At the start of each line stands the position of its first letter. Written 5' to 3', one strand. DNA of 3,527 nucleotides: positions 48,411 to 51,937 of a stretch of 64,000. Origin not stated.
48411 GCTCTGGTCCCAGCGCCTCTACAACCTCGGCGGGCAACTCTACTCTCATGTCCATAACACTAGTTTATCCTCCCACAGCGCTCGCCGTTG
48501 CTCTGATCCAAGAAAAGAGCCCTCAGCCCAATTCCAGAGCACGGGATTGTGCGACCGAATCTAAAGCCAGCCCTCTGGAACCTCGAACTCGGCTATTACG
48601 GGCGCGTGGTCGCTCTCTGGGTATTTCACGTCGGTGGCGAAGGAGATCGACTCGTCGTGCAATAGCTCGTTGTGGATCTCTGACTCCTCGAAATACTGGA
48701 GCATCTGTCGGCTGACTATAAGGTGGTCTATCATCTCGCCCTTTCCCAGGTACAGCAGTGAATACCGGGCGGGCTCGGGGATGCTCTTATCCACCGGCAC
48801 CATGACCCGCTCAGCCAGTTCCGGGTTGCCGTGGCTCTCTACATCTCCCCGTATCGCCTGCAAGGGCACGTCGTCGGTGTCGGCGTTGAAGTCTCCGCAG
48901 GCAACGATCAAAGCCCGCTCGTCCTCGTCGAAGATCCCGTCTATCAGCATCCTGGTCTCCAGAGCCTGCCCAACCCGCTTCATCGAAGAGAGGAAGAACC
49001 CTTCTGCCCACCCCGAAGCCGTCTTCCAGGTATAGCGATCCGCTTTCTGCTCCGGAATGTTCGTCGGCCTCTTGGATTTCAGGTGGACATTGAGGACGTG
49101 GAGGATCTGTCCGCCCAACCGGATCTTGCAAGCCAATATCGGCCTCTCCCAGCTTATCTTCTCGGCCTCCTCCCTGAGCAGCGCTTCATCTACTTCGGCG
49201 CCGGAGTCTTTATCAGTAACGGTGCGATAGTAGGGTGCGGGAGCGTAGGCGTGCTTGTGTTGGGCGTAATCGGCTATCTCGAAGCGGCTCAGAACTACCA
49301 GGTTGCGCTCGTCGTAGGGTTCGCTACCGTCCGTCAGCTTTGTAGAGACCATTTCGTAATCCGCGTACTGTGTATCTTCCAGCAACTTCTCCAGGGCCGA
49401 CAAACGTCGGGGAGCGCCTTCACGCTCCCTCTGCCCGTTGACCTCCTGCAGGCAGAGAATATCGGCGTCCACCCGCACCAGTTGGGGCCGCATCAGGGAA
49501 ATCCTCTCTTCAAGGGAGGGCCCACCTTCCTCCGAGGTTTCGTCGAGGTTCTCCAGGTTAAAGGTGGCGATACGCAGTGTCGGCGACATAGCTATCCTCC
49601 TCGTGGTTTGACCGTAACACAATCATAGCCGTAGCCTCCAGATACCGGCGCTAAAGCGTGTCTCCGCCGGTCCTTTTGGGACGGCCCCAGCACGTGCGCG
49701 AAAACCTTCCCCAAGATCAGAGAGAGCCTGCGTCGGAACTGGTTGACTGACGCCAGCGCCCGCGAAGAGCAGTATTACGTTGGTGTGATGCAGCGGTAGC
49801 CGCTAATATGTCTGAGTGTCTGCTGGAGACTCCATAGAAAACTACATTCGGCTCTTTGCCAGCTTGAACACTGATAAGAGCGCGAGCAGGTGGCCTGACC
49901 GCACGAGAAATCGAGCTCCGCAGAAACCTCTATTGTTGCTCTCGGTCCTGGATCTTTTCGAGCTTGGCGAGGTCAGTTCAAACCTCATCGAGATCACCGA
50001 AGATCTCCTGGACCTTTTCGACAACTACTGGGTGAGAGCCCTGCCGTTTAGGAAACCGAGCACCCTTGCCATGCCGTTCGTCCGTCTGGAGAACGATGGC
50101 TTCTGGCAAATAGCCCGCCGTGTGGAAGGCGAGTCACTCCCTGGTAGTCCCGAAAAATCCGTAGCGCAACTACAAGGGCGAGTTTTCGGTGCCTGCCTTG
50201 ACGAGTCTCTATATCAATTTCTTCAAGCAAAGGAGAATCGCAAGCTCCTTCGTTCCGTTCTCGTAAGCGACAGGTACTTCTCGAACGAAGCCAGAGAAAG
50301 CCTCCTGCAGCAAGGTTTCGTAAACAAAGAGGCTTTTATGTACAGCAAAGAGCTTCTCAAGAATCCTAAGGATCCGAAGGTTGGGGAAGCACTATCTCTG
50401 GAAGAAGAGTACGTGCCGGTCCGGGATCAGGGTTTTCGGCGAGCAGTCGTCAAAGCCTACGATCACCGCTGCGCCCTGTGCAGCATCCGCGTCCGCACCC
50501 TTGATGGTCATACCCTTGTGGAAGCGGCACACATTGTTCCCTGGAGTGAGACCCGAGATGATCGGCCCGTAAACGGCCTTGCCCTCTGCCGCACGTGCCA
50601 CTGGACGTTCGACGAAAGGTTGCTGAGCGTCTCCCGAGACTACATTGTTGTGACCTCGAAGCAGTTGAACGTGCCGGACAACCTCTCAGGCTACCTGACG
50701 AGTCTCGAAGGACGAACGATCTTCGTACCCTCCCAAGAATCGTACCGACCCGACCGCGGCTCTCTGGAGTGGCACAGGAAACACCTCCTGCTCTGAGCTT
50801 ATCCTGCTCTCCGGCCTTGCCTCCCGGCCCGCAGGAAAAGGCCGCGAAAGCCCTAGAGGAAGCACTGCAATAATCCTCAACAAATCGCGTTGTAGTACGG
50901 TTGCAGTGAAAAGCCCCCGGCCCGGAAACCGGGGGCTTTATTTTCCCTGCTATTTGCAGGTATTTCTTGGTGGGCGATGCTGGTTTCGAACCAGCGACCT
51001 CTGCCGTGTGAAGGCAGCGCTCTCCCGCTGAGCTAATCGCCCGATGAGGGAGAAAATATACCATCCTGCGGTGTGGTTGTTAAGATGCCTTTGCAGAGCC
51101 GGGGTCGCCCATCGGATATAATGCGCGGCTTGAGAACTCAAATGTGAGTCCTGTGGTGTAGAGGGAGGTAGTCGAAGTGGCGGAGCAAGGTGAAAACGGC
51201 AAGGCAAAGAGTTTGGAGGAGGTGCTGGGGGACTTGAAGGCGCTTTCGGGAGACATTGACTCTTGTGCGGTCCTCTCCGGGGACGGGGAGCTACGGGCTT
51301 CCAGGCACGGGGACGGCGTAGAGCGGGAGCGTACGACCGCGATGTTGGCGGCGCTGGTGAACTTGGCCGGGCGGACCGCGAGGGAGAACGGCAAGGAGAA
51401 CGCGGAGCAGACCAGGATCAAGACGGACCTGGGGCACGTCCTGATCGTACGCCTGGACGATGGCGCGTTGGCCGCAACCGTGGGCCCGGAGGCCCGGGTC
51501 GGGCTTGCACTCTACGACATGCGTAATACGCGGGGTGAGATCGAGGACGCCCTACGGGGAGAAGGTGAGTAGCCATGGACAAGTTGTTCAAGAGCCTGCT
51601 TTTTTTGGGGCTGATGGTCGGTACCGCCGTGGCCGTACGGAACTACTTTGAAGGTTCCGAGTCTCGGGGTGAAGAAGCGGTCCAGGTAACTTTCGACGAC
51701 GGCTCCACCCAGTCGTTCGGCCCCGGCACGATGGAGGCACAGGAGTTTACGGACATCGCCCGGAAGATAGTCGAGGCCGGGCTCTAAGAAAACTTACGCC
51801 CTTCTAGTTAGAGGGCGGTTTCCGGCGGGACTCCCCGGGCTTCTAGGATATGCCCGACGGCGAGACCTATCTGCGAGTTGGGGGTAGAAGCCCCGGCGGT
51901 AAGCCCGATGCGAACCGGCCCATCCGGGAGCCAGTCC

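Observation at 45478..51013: Integrase-less 5.5-kb islet in tRNA-Val bounded by perfect 44-bp att repeats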

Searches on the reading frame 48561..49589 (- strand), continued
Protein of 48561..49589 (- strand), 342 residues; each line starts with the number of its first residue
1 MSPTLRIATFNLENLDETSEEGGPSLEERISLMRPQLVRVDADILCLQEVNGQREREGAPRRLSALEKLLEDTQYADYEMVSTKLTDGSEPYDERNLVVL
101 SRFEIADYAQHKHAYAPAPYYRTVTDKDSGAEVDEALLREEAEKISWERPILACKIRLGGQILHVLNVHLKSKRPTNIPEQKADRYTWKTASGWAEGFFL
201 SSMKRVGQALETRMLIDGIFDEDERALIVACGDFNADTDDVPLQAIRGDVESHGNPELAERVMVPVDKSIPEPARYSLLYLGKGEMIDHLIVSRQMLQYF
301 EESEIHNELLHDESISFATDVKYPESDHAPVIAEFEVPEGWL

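Call 75: find_encoding_contigs(protein=P0022, flank=8000, max_places=4)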
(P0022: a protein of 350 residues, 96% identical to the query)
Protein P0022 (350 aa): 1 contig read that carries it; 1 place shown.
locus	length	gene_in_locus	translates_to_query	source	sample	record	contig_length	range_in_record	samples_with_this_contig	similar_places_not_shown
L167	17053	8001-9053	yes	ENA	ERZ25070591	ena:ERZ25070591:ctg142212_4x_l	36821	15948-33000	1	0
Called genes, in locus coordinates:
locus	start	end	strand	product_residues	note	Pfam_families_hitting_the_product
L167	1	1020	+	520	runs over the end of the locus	PF03235:GmrSD_N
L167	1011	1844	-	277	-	PF13340:DUF4096, PF01609:DDE_Tnp_1, PF13586:DDE_Tnp_1_2 (weak)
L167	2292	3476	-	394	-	PF00266:Aminotran_5, PF01212:Beta_elim_lyase, PF01041:DegT_DnrJ_EryC1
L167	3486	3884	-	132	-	PF08870:DndE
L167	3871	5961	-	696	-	PF13476:AAA_23, PF02463:SMC_N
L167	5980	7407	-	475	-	PF01507:PAPS_reduct, PF20306:Sp-DndD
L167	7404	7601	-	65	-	-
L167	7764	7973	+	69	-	PF13560:HTH_31, PF12844:HTH_19, PF01381:HTH_3, PF13443:HTH_26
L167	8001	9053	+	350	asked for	PF03372:Exo_endo_phos, PF19580:Exo_endo_phos_3 (weak)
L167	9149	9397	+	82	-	-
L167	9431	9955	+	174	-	PF11848:DUF3368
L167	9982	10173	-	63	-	PF21531:Rv2175c_wHTH (weak), PF12728:HTH_17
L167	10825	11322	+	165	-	PF13358:DDE_3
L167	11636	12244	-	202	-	-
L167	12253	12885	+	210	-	PF01966:HD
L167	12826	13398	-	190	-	PF04307:YdjM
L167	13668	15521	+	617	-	-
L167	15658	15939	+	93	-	PF00089:Trypsin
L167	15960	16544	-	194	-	PF09348:DUF1990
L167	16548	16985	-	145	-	PF00692:dUTPase, PF22769:DCD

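Call 76: find_encoding_contigs(protein=P0025, flank=8000, max_places=3)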
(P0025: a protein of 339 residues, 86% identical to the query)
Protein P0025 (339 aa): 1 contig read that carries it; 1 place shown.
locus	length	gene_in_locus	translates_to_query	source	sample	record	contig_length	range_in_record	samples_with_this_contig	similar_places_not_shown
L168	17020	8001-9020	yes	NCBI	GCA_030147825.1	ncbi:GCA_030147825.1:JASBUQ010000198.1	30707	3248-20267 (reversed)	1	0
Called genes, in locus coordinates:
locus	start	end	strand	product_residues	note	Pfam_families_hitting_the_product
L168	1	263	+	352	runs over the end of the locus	PF02558:ApbA, PF08546:ApbA_C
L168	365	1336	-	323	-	PF04307:YdjM, PF00565:SNase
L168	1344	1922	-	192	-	-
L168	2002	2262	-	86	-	-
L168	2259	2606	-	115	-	PF18563:TubC_N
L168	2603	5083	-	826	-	PF22763:NrS1-1_pol-like_HBD, PF13148:DUF3987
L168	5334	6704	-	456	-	-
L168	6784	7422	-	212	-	PF12840:HTH_20 (weak), PF01726:LexA_DNA_bind, PF13463:HTH_27 (weak), PF12802:MarR_2, PF00717:Peptidase_S24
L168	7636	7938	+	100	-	-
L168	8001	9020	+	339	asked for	PF03372:Exo_endo_phos, PF19580:Exo_endo_phos_3 (weak)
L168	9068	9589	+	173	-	PF00190:Cupin_1, PF07883:Cupin_2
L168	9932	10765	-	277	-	PF12281:NTP_transf_8 (weak)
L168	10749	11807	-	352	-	-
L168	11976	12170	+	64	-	PF12728:HTH_17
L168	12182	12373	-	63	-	-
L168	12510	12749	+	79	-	-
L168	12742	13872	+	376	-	PF14659:Phage_int_SAM_3, PF00589:Phage_integrase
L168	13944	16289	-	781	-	-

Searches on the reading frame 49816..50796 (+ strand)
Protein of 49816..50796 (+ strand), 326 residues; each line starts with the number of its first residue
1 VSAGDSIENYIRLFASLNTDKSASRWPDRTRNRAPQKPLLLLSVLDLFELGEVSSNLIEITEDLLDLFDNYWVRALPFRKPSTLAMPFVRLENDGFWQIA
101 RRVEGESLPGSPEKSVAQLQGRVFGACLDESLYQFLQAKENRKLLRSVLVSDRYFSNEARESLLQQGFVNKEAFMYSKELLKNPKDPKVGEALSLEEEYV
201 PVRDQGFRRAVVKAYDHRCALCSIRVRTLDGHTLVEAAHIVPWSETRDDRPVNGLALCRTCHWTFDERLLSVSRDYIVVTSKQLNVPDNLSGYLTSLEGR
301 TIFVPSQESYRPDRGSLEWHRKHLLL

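Call 8: search_protein_families(library=pfam, proteins=[window:49816-50796:+], max_evalue=0.01)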
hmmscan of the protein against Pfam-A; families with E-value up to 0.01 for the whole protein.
window:49816-50796:+ (326 aa): 4 families
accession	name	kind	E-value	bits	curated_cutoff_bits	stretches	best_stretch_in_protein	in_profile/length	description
PF13391.12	HNH_2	-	6.6e-12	45.6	21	1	219-272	1-65/66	HNH endonuclease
PF01844.29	HNH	-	0.0017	18.9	21.4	1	233-262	12-41/47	HNH endonuclease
PF13395.12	HNH_4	-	0.003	17.9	22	0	234-253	17-36/54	HNH endonuclease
PF22722.2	NA-iREase1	-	0.0069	16.8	27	0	125-167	50-92/106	NACHT-associated inactive Restriction Endonuclease 1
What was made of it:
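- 49816..50796 (+): SBD-HNH protein, predicted to be a type IV restriction endonuclease dependent on phosphorothioated DNA. HNH_2 E 7e-12 (call 8).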

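Call 9: search_protein_families(library=padloc, proteins=[window:49816-50796:+], max_evalue=0.01)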
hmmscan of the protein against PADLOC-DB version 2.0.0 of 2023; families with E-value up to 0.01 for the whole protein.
window:49816-50796:+ (326 aa): 2 families
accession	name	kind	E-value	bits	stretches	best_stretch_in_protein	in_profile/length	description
PDLC04132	HNH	-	2.8e-21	73.9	1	200-325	150-272/286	-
PDLC03546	HNH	-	1.9e-08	31.7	1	203-326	158-278/282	Type II restriction enzyme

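Call 14: find_encoding_contigs(protein=window:49816-50796:+, flank=10000, max_places=10)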
Protein window:49816-50796:+ (326 aa): no gene with exactly this product is on record in the collection.

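Call 45: search_protein_families(library=ncbifam, proteins=[window:49816-50796:+], max_evalue=0.01)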
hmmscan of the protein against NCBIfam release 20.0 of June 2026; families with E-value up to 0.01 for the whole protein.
window:49816-50796:+ (326 aa): 2 families
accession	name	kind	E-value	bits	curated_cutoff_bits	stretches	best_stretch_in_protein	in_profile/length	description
NF045808.1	PT-DNA_restrict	exception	1.7e-41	142.2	180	1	24-323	11-281/284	phosphorothioated DNA-binding restriction endonuclease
NF040563.1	guided_IscB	equivalog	0.00013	21.3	175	1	207-267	183-237/314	RNA-guided endonuclease IscB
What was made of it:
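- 49816..50796 (+): NF045808 E 2e-41, 142 bits against a cutoff of 180 (call 45).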

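Call 46: search_solved_structures(query=window:49816-50796:+, max_evalue=0.1)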
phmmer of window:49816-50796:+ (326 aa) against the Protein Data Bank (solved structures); distinct sequences matched with E-value up to 0.1: 2.
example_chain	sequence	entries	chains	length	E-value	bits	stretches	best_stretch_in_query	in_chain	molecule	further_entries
8h0l_A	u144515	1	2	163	3.3e-09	39.7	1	29-164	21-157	SBDHga1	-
6ghs_A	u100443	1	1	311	0.075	15.5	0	213-281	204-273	TagI restriction endonuclease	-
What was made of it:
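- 49816..50796 (+): Sulfur-binding domain of PDB 8h0l E 3e-9 (call 46).
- On SBD-HNH phosphorothioate-dependent restriction endonuclease: PDB 8h0l E 3e-9 for residues 29-164 (call 46).
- The HNH protein is an SBD-HNH restriction enzyme type (calls 45, 46).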

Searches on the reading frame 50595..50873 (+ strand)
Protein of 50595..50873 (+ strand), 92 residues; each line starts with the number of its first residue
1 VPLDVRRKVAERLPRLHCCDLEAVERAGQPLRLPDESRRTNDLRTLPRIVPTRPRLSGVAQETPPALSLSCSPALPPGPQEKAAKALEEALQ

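Call 49: search_protein_families(library=pfam, proteins=[window:50595-50873:+], max_evalue=0.01)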
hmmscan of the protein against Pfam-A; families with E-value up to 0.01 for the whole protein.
window:50595-50873:+ (92 aa): 0 families

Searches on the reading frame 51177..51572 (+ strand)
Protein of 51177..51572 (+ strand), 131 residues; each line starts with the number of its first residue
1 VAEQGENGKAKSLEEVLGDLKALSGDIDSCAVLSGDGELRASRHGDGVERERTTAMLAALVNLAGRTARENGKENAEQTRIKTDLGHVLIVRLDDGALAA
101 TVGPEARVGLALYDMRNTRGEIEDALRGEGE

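Call 13: find_encoding_contigs(protein=window:51177-51572:+, flank=10000, max_places=10)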
Protein window:51177-51572:+ (131 aa): no gene with exactly this product is on record in the collection.

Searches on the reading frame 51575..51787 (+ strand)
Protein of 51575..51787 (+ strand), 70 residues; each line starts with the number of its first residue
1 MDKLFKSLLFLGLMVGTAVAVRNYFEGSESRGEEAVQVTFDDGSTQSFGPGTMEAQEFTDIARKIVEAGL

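Call 21: find_encoding_contigs(protein=window:51575-51787:+, flank=10000, max_places=10)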
Protein window:51575-51787:+ (70 aa): no gene with exactly this product is on record in the collection.
